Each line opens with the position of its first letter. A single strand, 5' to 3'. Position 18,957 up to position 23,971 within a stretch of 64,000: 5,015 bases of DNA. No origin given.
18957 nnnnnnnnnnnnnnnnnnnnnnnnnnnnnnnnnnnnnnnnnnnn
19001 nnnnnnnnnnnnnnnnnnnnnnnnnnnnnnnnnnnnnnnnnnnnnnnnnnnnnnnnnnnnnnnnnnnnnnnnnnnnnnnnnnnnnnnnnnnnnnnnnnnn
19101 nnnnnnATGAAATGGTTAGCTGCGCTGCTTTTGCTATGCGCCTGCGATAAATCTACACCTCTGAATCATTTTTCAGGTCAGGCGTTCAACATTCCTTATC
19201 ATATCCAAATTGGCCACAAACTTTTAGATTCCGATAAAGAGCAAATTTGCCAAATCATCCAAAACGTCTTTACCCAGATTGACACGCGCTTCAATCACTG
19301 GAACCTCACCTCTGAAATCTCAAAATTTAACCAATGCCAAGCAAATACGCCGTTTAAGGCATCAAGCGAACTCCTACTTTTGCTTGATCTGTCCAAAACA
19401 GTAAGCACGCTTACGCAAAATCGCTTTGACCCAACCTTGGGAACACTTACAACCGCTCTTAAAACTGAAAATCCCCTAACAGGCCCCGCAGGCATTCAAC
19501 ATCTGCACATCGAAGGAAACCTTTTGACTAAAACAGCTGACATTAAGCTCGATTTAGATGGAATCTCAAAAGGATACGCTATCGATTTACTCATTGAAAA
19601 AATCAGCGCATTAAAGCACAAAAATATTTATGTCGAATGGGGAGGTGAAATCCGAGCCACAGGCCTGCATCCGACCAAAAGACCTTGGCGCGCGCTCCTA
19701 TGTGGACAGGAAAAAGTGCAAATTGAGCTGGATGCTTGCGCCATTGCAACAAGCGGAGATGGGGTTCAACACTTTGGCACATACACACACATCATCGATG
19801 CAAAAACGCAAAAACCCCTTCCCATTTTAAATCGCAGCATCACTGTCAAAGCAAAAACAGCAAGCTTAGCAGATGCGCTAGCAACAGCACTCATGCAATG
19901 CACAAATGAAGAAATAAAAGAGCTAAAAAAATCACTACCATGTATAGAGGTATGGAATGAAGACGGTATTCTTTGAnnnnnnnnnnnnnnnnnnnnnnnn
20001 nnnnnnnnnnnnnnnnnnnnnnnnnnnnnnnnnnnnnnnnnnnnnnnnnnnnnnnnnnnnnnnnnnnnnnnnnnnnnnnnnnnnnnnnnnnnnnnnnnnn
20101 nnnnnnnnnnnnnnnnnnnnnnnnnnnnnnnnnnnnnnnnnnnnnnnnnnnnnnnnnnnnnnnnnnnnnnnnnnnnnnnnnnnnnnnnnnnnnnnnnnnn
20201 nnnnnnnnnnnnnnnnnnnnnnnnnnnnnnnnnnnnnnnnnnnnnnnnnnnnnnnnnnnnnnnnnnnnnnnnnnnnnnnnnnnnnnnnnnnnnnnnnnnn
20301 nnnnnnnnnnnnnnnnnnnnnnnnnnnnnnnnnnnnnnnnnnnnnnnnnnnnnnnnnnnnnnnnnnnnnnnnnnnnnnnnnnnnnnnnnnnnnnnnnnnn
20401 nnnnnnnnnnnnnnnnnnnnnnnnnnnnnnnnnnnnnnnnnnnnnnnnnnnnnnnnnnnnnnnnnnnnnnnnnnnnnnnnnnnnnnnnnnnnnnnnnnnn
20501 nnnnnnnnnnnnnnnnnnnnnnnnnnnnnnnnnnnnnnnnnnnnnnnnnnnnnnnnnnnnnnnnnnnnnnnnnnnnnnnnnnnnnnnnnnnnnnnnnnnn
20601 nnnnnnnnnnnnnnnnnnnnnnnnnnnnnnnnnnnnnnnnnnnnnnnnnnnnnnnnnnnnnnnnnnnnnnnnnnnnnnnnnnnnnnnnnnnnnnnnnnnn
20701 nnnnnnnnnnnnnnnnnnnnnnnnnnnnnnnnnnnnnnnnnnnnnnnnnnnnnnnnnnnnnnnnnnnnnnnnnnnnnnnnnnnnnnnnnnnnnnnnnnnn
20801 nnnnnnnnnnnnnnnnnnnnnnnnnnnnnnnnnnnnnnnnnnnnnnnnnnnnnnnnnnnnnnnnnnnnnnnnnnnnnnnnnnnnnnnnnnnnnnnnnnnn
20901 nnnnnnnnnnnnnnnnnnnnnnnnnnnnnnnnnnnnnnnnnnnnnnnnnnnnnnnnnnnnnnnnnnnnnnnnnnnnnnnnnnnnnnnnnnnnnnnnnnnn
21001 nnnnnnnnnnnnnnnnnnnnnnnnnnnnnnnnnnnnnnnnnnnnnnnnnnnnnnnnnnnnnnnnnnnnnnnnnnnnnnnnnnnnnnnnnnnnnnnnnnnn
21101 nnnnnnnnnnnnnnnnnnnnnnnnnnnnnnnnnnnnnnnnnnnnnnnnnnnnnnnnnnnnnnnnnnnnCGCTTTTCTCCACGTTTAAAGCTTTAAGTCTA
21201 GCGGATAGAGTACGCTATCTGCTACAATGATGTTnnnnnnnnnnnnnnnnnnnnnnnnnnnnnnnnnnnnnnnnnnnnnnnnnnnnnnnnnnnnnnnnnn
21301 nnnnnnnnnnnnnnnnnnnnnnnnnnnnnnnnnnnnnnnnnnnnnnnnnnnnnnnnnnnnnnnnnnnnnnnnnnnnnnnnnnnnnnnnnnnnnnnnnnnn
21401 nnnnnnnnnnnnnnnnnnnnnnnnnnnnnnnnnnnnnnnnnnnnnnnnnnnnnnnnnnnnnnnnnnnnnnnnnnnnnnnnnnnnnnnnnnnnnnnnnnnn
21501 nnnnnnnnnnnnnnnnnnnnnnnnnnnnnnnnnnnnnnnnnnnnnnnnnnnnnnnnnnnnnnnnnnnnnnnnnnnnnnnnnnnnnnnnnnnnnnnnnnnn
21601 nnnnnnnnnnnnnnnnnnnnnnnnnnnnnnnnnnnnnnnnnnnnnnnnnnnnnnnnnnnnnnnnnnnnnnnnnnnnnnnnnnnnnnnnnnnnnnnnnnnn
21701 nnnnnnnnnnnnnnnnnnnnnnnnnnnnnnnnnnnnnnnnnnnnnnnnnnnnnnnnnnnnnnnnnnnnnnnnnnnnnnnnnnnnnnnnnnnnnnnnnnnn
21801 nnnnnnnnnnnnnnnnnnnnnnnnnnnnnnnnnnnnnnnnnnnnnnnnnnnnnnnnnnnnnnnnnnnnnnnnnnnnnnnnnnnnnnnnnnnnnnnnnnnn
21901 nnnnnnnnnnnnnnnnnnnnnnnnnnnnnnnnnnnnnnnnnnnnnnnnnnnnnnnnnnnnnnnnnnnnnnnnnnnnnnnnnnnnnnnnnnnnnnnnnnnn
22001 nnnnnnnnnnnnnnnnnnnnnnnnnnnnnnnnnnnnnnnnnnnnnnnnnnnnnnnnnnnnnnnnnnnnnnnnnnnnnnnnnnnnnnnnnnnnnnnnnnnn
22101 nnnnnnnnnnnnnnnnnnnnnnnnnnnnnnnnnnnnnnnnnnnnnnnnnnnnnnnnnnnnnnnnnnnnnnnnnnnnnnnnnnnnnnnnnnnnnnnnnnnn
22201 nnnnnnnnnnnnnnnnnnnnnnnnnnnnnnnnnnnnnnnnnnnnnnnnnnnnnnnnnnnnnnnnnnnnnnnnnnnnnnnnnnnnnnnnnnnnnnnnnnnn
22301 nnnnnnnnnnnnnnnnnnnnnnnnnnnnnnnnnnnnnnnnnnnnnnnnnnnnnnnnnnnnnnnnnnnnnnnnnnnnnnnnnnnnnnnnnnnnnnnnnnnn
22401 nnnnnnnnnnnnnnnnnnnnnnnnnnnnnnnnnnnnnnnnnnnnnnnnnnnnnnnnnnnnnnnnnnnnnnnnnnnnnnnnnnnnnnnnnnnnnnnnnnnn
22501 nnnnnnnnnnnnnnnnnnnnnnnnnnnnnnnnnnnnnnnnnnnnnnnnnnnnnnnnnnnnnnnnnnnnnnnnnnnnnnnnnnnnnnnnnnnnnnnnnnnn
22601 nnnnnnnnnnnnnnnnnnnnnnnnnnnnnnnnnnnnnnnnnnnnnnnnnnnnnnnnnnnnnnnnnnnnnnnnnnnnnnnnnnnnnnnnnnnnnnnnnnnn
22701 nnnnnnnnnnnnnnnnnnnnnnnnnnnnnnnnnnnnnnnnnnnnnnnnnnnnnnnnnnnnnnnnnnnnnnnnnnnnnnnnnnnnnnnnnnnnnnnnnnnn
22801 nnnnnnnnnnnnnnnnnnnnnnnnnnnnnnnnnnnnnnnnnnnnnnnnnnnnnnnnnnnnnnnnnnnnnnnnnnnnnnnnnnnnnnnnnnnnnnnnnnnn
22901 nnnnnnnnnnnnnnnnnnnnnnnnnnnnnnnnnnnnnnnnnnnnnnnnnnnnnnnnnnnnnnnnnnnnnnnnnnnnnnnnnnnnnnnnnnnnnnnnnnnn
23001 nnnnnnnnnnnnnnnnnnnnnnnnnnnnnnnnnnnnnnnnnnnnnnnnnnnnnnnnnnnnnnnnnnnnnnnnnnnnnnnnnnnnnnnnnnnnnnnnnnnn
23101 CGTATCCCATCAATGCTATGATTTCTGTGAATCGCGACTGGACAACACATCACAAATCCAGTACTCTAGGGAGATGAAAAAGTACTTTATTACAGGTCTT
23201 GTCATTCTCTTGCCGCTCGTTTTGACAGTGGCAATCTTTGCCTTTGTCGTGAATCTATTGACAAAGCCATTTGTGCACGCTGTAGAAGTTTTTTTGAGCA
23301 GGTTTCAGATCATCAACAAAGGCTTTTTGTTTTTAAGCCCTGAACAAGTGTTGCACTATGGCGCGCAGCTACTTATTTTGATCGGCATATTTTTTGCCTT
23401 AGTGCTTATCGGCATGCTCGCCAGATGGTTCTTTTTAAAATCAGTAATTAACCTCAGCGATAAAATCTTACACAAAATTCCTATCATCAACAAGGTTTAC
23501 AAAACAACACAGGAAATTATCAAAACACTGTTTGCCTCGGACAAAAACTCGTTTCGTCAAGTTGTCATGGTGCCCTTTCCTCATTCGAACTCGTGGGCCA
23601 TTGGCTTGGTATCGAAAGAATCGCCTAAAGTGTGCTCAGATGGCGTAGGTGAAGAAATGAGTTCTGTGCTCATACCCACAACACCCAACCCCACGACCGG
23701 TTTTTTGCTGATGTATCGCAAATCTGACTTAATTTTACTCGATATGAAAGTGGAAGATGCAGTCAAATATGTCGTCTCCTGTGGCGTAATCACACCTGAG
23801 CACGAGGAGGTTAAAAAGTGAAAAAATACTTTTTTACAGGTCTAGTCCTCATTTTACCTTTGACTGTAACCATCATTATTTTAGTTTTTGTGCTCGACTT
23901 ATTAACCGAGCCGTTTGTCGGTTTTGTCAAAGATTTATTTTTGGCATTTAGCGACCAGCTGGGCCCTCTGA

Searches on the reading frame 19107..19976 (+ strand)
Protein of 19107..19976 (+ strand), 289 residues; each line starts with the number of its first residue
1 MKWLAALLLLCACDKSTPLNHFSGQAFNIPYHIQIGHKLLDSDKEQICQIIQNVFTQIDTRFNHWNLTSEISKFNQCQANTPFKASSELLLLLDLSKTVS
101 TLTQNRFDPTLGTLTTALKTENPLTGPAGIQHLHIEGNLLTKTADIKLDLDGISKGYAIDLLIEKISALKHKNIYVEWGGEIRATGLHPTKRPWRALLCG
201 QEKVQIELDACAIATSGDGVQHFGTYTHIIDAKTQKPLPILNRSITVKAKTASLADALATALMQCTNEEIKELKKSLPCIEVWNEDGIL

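Call 75: search_protein_families(library=pfam, proteins=[window:19107-19976:+], max_evalue=0.001)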
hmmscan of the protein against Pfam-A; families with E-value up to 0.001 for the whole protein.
window:19107-19976:+ (289 aa): 1 family
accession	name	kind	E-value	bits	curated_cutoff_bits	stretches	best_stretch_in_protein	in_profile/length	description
PF02424.20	ApbE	-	4.9e-45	154.6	25.6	1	30-277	4-258/266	ApbE family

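Call 76: search_protein_families(library=padloc, proteins=[window:19107-19976:+], max_evalue=0.001)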
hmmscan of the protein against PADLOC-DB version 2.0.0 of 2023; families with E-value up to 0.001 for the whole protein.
window:19107-19976:+ (289 aa): 0 families

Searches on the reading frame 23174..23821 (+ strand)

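Call 75: search_protein_families(library=pfam, proteins=[window:23174-23821:+], max_evalue=0.001)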
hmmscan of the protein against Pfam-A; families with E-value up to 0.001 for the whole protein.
window:23174-23821:+ (215 aa): 1 family
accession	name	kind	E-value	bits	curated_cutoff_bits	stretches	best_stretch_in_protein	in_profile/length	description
PF04367.18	DUF502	-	2.3e-30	105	23.8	1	72-175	3-107/107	Protein of unknown function (DUF502)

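Call 76: search_protein_families(library=padloc, proteins=[window:23174-23821:+], max_evalue=0.001)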
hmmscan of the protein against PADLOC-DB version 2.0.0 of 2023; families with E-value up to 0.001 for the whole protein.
window:23174-23821:+ (215 aa): 0 families
